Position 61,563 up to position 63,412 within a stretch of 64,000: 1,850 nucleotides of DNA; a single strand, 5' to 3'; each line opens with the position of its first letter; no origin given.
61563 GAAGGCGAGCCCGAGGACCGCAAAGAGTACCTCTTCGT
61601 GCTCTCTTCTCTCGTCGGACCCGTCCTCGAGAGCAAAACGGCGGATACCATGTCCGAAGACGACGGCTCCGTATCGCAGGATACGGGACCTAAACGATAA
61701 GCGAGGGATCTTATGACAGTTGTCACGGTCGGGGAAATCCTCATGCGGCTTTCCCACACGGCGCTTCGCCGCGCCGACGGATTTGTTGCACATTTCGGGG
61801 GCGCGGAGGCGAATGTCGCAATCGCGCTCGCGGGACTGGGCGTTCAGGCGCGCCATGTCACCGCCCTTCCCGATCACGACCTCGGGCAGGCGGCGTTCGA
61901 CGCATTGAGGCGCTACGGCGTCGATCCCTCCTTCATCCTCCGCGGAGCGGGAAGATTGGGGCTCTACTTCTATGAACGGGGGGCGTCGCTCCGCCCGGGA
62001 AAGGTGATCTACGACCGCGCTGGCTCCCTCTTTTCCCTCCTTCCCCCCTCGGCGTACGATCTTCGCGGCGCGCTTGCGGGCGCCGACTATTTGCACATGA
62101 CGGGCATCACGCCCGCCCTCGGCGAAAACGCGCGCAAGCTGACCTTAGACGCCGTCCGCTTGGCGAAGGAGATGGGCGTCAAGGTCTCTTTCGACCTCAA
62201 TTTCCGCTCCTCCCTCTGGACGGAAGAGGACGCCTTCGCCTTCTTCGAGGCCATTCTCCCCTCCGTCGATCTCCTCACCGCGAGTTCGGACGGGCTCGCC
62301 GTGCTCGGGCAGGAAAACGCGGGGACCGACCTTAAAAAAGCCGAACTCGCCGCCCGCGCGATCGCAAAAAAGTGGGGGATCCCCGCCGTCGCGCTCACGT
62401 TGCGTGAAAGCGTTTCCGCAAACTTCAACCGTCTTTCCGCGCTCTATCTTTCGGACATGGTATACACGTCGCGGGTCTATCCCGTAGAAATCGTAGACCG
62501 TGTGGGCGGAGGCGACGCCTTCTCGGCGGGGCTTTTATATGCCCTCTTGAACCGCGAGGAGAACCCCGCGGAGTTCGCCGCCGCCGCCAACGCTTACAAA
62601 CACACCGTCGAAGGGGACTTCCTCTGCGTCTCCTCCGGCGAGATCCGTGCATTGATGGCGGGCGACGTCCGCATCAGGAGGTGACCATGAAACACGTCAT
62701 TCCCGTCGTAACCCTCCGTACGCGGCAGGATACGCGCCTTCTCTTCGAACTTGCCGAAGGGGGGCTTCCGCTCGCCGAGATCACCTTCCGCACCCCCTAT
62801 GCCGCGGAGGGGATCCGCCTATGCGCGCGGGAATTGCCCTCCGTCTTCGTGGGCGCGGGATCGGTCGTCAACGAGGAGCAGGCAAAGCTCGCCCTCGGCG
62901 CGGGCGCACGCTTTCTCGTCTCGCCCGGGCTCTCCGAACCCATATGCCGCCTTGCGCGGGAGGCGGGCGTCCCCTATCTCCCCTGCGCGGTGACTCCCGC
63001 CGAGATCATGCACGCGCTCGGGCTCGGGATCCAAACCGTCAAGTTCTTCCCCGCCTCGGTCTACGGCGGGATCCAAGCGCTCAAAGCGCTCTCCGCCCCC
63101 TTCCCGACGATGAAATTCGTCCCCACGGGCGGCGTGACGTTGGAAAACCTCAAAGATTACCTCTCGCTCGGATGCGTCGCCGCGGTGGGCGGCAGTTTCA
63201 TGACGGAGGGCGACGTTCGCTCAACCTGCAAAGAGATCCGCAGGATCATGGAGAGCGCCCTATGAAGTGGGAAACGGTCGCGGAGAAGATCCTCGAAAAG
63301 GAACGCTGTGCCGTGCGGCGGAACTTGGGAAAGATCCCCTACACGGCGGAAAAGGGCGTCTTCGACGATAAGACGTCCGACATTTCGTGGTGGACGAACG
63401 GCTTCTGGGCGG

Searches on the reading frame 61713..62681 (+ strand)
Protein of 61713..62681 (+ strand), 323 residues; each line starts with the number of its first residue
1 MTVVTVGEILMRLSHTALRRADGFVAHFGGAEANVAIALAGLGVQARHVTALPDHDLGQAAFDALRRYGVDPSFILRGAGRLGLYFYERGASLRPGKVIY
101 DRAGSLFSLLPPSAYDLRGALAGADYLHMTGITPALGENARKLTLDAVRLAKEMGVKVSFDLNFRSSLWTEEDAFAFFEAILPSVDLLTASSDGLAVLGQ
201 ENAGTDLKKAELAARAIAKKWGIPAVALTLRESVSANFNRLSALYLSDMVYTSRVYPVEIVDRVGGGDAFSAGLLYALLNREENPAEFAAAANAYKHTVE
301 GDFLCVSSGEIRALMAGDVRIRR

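Call 15: search_protein_families(library=pfam, proteins=[window:61713-62681:+])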
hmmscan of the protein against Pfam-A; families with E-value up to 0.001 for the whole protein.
window:61713-62681:+ (323 aa): 1 family
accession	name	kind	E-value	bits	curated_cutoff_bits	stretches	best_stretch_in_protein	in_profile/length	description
PF00294.29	PfkB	-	5.2e-29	102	25.8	1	3-294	4-284/302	pfkB family carbohydrate kinase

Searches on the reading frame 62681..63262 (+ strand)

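Call 15: search_protein_families(library=pfam, proteins=[window:62681-63262:+])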
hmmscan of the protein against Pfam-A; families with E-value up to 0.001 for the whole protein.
window:62681-63262:+ (194 aa): 1 family
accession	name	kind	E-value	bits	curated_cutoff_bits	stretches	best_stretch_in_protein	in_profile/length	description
PF01081.25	Aldolase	-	1.6e-55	188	27.8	1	2-178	6-183/196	KDPG and KHG aldolase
